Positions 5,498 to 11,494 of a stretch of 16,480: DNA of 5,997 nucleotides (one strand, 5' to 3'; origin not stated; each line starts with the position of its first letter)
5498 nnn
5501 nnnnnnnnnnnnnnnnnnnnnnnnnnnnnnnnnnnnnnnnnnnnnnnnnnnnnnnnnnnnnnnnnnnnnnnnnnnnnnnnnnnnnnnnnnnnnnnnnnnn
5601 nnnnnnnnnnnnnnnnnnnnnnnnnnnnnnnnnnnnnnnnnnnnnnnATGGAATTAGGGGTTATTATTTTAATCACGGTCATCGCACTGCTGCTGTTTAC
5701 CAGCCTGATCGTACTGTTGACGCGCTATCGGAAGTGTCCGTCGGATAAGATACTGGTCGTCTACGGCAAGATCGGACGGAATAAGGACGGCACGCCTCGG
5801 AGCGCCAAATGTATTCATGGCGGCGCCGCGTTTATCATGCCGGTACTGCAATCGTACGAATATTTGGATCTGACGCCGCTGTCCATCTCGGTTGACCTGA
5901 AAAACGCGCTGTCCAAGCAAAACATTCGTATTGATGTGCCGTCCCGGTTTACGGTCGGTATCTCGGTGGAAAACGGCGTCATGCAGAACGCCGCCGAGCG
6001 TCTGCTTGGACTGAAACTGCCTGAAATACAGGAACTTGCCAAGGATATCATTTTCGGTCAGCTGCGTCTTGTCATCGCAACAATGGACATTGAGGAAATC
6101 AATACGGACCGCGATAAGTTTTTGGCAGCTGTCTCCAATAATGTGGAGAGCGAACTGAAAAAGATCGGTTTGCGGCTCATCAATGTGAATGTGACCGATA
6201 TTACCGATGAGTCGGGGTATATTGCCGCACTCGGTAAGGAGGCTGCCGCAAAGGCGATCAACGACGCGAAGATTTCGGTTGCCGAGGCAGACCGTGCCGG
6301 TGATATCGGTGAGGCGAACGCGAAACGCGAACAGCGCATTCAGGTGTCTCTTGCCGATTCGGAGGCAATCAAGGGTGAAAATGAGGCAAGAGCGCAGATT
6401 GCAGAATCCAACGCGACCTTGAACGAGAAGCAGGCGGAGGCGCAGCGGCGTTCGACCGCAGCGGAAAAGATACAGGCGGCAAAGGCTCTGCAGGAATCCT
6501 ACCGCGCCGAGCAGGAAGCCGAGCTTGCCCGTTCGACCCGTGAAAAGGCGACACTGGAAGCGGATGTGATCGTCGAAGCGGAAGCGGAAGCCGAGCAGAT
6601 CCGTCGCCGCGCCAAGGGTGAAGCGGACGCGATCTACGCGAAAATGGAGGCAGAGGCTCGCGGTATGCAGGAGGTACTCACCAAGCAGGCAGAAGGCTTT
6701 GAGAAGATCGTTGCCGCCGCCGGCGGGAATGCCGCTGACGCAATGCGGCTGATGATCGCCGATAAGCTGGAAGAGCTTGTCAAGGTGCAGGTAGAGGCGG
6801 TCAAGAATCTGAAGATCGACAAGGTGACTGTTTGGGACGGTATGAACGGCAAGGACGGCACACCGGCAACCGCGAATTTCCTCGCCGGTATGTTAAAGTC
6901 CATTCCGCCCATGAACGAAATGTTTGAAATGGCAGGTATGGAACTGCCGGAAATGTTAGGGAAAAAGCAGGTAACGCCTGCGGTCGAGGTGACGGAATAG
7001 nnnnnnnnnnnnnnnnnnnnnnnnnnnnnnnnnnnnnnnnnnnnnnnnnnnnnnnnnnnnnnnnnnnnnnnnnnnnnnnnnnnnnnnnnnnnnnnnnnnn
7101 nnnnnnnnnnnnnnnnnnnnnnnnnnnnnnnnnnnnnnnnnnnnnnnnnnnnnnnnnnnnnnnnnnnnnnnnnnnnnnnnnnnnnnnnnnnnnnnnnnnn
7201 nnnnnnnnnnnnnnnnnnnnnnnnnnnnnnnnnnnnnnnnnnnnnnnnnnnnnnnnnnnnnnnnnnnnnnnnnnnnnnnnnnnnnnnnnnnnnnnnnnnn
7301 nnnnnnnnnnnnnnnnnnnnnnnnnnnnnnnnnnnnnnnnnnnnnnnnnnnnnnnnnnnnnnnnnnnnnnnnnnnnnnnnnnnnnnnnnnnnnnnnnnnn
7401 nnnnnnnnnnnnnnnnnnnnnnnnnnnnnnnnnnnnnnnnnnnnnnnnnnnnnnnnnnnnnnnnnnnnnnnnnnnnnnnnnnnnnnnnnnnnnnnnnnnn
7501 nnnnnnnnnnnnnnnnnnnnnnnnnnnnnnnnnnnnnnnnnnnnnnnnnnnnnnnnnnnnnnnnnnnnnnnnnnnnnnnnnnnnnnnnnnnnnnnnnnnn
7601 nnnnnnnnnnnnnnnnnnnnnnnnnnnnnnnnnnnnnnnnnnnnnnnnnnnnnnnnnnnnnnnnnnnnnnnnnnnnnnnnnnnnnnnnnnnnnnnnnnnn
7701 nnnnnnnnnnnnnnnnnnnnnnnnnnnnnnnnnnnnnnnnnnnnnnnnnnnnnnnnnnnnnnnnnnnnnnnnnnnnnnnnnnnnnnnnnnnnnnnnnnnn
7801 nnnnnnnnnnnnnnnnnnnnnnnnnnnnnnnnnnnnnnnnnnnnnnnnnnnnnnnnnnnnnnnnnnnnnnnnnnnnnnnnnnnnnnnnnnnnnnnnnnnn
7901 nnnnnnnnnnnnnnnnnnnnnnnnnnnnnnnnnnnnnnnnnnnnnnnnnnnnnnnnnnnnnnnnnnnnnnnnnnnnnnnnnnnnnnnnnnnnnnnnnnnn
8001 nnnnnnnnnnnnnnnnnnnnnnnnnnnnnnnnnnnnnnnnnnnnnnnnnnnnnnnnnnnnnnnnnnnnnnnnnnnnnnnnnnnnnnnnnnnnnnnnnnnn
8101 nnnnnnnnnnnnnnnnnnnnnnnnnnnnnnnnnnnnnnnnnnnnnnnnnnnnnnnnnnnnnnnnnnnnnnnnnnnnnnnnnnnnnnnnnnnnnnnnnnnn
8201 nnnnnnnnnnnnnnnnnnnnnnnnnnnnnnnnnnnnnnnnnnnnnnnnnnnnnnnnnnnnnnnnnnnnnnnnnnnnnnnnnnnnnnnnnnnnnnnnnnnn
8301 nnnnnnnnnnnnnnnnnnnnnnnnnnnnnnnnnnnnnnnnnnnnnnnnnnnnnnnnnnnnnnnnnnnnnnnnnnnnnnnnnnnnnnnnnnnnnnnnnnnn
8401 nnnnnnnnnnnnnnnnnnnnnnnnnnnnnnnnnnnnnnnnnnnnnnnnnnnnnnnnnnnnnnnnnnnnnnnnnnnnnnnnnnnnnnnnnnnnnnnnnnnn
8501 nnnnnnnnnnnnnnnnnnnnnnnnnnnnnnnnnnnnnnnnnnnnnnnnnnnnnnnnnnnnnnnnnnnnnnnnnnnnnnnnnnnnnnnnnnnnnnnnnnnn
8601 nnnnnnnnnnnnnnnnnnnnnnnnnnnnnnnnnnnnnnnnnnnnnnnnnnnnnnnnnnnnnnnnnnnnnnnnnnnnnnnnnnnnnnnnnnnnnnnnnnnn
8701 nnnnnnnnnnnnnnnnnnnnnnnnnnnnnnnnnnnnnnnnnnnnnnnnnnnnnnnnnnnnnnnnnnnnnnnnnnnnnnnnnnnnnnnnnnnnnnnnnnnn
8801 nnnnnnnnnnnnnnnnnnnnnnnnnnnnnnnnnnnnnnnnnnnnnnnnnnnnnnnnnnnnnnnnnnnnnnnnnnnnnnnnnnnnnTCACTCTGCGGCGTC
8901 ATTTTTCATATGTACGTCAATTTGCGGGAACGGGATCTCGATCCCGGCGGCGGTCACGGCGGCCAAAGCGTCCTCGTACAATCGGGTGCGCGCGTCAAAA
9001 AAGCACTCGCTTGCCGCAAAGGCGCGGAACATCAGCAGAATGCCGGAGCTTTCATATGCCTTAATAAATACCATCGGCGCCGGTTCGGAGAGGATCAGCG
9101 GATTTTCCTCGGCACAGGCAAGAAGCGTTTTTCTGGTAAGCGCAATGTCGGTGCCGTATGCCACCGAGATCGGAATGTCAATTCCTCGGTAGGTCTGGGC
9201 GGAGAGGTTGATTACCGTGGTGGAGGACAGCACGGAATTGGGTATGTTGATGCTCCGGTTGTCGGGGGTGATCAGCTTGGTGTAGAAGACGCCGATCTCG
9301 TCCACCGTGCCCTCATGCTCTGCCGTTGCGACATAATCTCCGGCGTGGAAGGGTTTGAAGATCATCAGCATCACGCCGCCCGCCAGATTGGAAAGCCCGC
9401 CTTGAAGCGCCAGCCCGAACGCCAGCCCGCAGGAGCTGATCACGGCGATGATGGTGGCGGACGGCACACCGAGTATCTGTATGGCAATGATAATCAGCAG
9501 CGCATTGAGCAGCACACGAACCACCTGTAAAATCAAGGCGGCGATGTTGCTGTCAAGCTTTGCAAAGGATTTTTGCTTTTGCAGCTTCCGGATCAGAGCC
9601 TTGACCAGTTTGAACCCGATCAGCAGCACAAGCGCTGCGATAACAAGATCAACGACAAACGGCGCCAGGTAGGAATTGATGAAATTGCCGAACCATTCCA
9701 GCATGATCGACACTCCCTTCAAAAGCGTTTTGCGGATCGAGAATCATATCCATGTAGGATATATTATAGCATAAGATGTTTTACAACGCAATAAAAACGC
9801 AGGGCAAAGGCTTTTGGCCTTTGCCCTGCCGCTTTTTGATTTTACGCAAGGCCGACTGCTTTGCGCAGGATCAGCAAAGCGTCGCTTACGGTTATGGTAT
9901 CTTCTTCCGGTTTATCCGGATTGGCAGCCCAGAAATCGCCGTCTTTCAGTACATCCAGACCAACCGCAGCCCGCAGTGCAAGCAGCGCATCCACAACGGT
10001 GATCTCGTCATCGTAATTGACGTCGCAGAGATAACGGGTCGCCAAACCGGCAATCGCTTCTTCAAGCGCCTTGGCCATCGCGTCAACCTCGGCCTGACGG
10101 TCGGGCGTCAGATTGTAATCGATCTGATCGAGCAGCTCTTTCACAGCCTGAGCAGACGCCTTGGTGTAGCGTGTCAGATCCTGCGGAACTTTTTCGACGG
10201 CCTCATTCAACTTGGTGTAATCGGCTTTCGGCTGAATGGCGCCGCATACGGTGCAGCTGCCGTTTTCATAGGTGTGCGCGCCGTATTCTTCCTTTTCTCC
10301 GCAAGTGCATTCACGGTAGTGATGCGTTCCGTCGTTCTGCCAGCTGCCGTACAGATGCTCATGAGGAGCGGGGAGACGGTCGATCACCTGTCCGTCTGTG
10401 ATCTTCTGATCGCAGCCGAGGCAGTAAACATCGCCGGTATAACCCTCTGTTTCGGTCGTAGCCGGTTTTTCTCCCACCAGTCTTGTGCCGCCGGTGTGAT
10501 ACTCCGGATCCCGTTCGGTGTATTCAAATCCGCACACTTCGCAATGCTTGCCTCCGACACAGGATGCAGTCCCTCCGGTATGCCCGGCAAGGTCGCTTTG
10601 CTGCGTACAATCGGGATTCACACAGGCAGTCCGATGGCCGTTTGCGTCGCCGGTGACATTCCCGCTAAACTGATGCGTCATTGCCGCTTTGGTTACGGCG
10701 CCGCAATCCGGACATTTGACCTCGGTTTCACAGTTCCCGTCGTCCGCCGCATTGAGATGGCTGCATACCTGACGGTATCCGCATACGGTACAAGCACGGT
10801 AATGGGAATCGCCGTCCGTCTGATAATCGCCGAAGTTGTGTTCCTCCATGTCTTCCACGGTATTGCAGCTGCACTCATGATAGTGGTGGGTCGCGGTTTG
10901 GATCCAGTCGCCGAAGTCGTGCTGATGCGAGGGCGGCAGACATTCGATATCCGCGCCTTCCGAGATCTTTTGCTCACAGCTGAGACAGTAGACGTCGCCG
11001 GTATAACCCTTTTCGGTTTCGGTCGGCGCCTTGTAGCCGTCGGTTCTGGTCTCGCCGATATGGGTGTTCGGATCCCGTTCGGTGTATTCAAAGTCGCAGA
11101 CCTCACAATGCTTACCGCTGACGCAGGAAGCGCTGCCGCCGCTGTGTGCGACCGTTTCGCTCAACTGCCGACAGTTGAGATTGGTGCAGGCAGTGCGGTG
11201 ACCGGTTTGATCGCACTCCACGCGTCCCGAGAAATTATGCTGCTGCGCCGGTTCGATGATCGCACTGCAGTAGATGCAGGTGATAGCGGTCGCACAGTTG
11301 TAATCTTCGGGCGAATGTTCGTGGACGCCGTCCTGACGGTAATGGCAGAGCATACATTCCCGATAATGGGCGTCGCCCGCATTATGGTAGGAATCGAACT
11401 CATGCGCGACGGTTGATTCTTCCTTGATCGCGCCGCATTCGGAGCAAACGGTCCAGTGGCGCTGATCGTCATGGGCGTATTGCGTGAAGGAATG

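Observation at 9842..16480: Giant dockerin-bearing protein combining a transglutaminase-like protease core with a very large cysteine/histidine-rich repeat array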

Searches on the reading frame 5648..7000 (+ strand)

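Call 13: search_protein_families(library=pfam, proteins=[window:5648-7000:+], max_evalue=0.001)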
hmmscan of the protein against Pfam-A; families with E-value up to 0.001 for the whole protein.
window:5648-7000:+ (450 aa): 1 family
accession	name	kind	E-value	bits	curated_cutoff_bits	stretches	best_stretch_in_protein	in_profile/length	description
PF01145.31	Band_7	-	1.3e-25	90.9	23.6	1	32-215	5-175/176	SPFH domain / Band 7 family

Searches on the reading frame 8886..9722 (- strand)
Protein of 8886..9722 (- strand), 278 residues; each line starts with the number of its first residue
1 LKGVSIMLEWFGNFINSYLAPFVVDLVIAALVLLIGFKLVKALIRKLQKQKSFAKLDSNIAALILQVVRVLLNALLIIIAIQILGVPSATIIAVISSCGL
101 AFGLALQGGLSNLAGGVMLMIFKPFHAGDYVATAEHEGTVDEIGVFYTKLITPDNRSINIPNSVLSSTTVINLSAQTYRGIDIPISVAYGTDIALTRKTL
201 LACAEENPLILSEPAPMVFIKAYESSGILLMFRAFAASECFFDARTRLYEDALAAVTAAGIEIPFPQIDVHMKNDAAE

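Call 14: search_protein_families(library=pfam, proteins=[window:8886-9722:-], max_evalue=0.001)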
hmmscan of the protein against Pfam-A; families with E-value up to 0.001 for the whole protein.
window:8886-9722:- (278 aa): 2 families
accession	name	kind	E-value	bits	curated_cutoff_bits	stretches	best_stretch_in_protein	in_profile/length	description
PF00924.24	MS_channel_2nd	-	8.7e-19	67.8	20.2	1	110-174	3-67/68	Mechanosensitive ion channel, beta-domain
PF21082.3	MS_channel_3rd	-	9.3e-12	45.7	21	1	181-263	1-88/88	Mechanosensitive ion channel MscS, C-terminal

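Call 15: find_encoding_contigs(protein=window:8886-9722:-, flank=10000, max_places=4)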
Protein window:8886-9722:- (278 aa): no gene with exactly this product is on record in the collection.

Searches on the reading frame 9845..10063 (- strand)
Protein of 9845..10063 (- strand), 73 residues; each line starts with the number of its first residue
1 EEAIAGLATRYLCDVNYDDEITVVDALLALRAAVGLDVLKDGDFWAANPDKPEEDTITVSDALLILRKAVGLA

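Call 8: search_protein_families(library=pfam, proteins=[window:9845-10036:-], max_evalue=10)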
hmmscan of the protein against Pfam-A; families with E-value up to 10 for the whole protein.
seq(64 aa): 2 families
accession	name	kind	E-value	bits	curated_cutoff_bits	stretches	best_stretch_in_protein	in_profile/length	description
PF22746.1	SHOCT-like_DUF2089-C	-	0.081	13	27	1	44-59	11-26/32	SHOCT-like domain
PF00404.24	Dockerin_1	-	1.5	9.5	22.9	1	5-20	3-18/57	Dockerin type I domain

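Call 28: find_homologous_proteins(query=window:9845-10063:-, max_evalue=10)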
Query seq(73 aa) (73 aa): 3 proteins with E <= 10 among 4 candidates.
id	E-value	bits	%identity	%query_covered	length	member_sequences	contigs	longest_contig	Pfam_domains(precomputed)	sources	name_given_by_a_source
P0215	5.0e-6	44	49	93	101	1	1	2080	PF00404.25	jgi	jgi:hypothetical protein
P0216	2.5e-4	39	51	84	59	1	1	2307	PF00404.25,PF13202.13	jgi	jgi:hypothetical protein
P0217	4.4e+0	26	44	79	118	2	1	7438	PF00404.25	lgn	-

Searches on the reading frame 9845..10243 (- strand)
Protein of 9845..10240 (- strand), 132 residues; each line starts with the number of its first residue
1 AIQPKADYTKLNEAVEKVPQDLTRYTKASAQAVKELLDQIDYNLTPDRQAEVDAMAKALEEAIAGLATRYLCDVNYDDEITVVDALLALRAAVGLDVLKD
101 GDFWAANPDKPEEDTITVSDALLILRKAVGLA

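Call 8: search_protein_families(library=pfam, proteins=[window:9845-10219:-], max_evalue=10)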
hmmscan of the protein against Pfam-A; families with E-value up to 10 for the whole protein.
seq(125 aa): 1 family
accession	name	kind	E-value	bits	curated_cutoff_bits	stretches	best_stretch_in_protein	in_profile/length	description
PF21256.2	TetR_C_5-like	-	0.053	14.1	27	1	10-93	42-124/127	Tetracyclin repressor-like, C-terminal domain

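Call 20: search_solved_structures(query=window:9845-10240:-, max_evalue=10, show_alignments=3)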
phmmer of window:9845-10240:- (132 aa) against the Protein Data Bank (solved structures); distinct sequences matched with E-value up to 10: 16.
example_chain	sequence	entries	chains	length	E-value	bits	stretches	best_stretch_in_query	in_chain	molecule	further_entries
4azi_A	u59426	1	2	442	5.9e-06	29.8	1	5-69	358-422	BETA-N-ACETYLHEXOSAMINIDASE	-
2yla_A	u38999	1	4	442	6e-06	29.8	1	5-69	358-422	BETA-N-ACETYLHEXOSAMINIDASE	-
2yl5_A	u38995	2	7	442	6e-06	29.8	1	5-69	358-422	BETA-N-ACETYLHEXOSAMINIDASE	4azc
4azg_A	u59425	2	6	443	6e-06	29.8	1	5-69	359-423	BETA-N-ACETYLHEXOSAMINIDASE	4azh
2yl9_A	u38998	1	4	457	6.6e-06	29.7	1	5-69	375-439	BETA-N-ACETYLHEXOSAMINIDASE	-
4azc_A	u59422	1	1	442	2.9e-05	27.6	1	5-66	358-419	BETA-N-ACETYLHEXOSAMINIDASE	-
2yl8_A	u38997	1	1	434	0.00036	24.1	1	6-66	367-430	BETA-N-ACETYLHEXOSAMINIDASE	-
2yl6_A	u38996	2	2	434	0.00036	24.1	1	6-66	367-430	BETA-N-ACETYLHEXOSAMINIDASE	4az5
4azb_A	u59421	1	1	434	0.00036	24.1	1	6-66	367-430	BETA-N-ACETYLHEXOSAMINIDASE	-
3rpm_A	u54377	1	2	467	0.00037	24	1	6-67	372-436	Beta-N-acetyl-hexosaminidase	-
4az7_A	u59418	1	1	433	0.00038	24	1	6-66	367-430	BETA-N-ACETYLHEXOSAMINIDASE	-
4az6_A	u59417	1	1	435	0.00038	24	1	6-66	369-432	BETA-N-ACETYLHEXOSAMINIDASE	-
2yll_A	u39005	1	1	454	0.00039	24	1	6-66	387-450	BETA-N-ACETYLHEXOSAMINIDASE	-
4nhw_A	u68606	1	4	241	0.38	14.3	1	27-88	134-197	Glutathione S-transferase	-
3g67_A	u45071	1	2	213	1.2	12.7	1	10-62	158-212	Methyl-accepting chemotaxis protein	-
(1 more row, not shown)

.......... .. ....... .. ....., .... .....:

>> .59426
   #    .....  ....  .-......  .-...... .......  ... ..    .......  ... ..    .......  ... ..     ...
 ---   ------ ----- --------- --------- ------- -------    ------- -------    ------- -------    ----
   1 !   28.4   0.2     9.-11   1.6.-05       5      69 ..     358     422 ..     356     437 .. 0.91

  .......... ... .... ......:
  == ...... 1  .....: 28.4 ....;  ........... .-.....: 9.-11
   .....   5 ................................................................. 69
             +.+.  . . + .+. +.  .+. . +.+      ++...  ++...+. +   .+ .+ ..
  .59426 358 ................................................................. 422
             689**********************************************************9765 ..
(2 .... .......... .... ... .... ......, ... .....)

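Call 51: predict_structure(alignment_id=A2)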
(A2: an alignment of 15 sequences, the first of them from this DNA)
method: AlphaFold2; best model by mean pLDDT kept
length: 133 residues; sequences in the alignment: 15
mean_pLDDT: 78.4   pTM: 0.56
mean pLDDT of the five models: 78.4, 75.5, 75.4, 73.8, 72.5
residues with pLDDT >= 90: 43; 70-90: 52; 50-70: 27; < 50: 11
segments of 3 or more residues with pLDDT < 50: 1-6, 21-25
pLDDT, mean of each block of 10 residues (from residue 1): 51 61 51 70 79 84 73 89 96 95 86 86 95 89
secondary structure, 60 per line:
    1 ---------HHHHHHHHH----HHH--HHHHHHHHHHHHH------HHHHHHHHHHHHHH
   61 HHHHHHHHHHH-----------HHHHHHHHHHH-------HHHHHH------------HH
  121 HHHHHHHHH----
elements in order: H10-18 H28-40 H47-71 H83-93 H101-106 H119-129

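Call 56: fold_search(model_id=the predicted structure, library=pdb)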
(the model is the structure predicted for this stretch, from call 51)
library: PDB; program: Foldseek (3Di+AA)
matches with E <= 10: 29; with E <= 0.001: 0
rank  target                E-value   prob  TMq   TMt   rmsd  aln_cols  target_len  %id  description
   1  4uyq_B                2.3e-01  1.00  0.40  0.70   2.3        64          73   22  High resolution structure of the third cohesin ScaC in complex with the ScaB dockerin with a mutation in the C-termina (released 2015-04-15)
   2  2ccl_B                3.3e-01  1.00  0.40  0.81   2.2        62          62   27  THE S45A, T46A MUTANT OF THE TYPE I COHESIN-DOCKERIN COMPLEX FROM THE CELLULOSOME OF CLOSTRIDIUM THERMOCELLUM (released 2007-02-13)
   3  8x39_A                3.3e-01  1.00  0.39  0.38   2.0        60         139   23  Crystal structure of cellulosomal double-dockerin module of Clo1313_0689 from Clostridium thermocellum (released 2024-04-03)
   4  4uyp_B                3.3e-01  1.00  0.39  0.68   2.6        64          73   22  High resolution structure of the third cohesin ScaC in complex with the ScaB dockerin with a mutation in the N-termina (released 2015-04-15)
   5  8x39_B                7.2e-01  1.00  0.41  0.40   1.5        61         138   23  Crystal structure of cellulosomal double-dockerin module of Clo1313_0689 from Clostridium thermocellum (released 2024-04-03)
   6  5m2o_B                7.5e-01  0.97  0.37  0.61   3.2        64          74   28  R. flavefaciens' third ScaB cohesin in complex with a group 1 dockerin (released 2017-07-05)
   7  8ajy_B                7.5e-01  0.95  0.34  0.52   3.2        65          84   25  Ruminococcus flavefaciens Cohesin-Dockerin structure: dockerin from ScaH adaptor scaffoldin in complex with the cohesi (released 2022-11-02)
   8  8x3a_MODEL_1_A        8.4e-01  0.99  0.41  0.36   1.6        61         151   23  Solution NMR structure of cellulosomal double-dockerin module of Clo1313_0689 from Clostridium thermocellum (released 2024-04-03)
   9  1ohz_B                1.2e+00  0.99  0.38  0.85   1.4        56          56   30  Cohesin-Dockerin complex from the cellulosome of Clostridium thermocellum (released 2003-11-20)
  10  4fl4_A                1.9e+00  0.91  0.39  0.72   2.4        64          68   20  Scaffoldin conformation and dynamics revealed by a ternary complex from the Clostridium thermocellum cellulosome (released 2012-06-27)
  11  2vn6_B                2.1e+00  0.66  0.33  0.60   2.9        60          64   13  The Clostridium cellulolyticum dockerin displays a dual binding mode for its cohesin partner (released 2008-05-13)
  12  4dh2_B                2.2e+00  0.82  0.37  0.64   2.8        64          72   23  Crystal structure of Coh-OlpC(Cthe_0452)-Doc435(Cthe_0435) complex: A novel type I Cohesin-Dockerin complex from Clost (released 2012-11-28)
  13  1ytz_C                2.5e+00  0.06  0.18  0.16  15.2       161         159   17  Crystal structure of skeletal muscle troponin in the Ca2+-activated state (released 2005-04-12)
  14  2ozn_B                2.6e+00  0.21  0.35  0.36   9.9       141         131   14  The Cohesin-Dockerin Complex of NagJ and NagH from Clostridium perfringens (released 2008-05-06)
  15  4fl4_J                2.7e+00  0.80  0.39  0.72   2.4        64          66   20  Scaffoldin conformation and dynamics revealed by a ternary complex from the Clostridium thermocellum cellulosome (released 2012-06-27)
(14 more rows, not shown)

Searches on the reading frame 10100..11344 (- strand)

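Call 8: search_protein_families(library=pfam, proteins=[window:10100-11344:-], max_evalue=10)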
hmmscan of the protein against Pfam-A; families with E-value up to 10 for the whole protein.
window:10100-11344:- (415 aa): 2 families
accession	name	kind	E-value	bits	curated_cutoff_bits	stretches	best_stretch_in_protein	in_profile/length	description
PF13878.12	zf-C2H2_3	-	0.7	10.2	27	1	266-281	14-29/40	zinc-finger of acetyl-transferase ESCO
PF02892.21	zf-BED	-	8.6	6.9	20.6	1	16-30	12-26/44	BED zinc finger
